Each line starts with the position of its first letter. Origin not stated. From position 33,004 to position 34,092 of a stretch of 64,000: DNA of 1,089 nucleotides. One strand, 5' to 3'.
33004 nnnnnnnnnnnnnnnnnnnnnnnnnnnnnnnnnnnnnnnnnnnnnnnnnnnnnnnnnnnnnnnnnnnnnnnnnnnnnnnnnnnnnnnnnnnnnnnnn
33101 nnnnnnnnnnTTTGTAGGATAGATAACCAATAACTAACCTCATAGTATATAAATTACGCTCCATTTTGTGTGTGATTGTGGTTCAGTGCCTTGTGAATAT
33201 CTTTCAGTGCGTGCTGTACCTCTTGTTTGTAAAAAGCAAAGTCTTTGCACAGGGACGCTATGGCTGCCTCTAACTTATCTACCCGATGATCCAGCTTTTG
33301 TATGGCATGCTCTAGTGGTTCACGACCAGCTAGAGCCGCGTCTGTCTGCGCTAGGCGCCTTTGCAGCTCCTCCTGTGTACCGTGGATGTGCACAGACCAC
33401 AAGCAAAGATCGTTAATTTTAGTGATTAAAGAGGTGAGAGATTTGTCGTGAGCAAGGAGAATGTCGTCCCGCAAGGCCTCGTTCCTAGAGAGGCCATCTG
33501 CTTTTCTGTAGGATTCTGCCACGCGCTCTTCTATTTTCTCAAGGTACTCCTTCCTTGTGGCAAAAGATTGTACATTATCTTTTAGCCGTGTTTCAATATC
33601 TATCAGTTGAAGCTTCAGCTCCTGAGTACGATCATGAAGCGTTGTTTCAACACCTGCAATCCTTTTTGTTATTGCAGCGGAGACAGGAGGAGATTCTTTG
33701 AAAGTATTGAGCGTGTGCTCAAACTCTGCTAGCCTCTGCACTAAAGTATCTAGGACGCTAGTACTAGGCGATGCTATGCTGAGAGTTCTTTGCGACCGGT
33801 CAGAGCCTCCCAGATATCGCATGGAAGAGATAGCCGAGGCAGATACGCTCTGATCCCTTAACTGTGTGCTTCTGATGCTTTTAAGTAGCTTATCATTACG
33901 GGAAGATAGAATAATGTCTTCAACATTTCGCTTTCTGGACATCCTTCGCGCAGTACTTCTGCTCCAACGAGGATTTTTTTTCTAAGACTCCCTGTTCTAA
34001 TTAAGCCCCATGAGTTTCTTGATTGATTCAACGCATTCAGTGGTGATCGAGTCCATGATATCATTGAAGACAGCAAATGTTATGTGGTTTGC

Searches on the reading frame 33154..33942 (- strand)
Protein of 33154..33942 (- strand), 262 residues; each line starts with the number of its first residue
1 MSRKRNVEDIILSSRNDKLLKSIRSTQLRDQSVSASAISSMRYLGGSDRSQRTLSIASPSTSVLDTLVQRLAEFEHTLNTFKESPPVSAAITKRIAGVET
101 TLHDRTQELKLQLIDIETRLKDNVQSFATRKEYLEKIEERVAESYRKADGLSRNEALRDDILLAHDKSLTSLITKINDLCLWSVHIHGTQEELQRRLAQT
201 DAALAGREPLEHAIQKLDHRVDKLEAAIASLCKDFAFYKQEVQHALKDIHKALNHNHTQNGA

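Call 9: search_protein_families(library=pfam, proteins=[window:33154-33942:-], max_evalue=0.001)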
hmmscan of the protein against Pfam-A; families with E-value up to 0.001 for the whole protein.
window:33154-33942:- (262 aa): 3 families
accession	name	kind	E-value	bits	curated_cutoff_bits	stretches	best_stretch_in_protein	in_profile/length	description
PF23991.1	DUF7310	-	2.2e-06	28.5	40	0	195-231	20-56/83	Coiled-coil region of unknown function (DUF7310)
PF04513.17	Baculo_PEP_C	-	0.00052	20.5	38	0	73-129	17-74/140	Baculovirus polyhedron envelope protein, PEP, C terminus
PF05010.19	TACC_C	-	0.00077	19.7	29.9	0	189-251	66-128/201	Transforming acidic coiled-coil-containing protein (TACC), C-terminal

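Call 22: find_encoding_contigs(protein=window:33154-33942:-, flank=10000, max_places=10)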
Protein window:33154-33942:- (262 aa): 23 contigs read that carry it; 10 places shown.
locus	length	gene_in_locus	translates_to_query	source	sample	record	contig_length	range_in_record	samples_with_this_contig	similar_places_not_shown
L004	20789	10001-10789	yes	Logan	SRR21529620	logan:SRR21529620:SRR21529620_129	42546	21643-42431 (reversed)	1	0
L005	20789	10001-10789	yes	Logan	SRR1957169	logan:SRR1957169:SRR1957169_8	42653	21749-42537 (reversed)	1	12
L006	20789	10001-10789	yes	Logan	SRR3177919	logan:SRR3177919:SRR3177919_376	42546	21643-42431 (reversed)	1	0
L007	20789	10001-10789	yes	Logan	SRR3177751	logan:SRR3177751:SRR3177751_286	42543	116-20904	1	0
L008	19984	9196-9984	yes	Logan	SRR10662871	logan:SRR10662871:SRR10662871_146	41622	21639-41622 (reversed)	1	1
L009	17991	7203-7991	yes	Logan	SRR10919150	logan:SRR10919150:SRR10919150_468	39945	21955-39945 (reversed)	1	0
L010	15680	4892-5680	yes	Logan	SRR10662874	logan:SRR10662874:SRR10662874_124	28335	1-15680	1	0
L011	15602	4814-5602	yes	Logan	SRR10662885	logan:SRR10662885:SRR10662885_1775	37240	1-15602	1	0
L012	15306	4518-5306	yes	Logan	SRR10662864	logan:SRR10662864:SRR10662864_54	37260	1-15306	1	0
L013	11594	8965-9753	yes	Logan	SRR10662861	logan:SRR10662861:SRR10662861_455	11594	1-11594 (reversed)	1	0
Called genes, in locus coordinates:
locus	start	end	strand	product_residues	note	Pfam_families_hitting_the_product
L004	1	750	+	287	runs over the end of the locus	?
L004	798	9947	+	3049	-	-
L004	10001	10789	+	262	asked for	-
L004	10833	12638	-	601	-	PF00069:Pkinase (weak)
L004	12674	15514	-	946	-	PF00023:Ank (faint), PF13606:Ank_3 (faint), PF13637:Ank_4 (faint), PF12796:Ank_2 (weak), PF13857:Ank_5 (faint), PF12796:Ank_2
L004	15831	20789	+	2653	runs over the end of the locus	PF14538:Raptor_N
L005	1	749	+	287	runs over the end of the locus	?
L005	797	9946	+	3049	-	-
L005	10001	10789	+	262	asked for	-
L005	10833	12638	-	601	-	PF00069:Pkinase (weak)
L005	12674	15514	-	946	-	PF00023:Ank (faint), PF13606:Ank_3 (faint), PF13637:Ank_4 (faint), PF12796:Ank_2 (weak), PF13857:Ank_5 (faint), PF12796:Ank_2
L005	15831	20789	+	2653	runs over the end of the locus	PF14538:Raptor_N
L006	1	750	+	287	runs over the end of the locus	?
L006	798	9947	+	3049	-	-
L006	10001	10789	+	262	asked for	-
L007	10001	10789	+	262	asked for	-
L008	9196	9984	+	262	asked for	-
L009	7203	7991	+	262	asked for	-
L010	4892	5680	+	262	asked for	-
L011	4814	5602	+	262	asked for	-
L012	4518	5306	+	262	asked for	-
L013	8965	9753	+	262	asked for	-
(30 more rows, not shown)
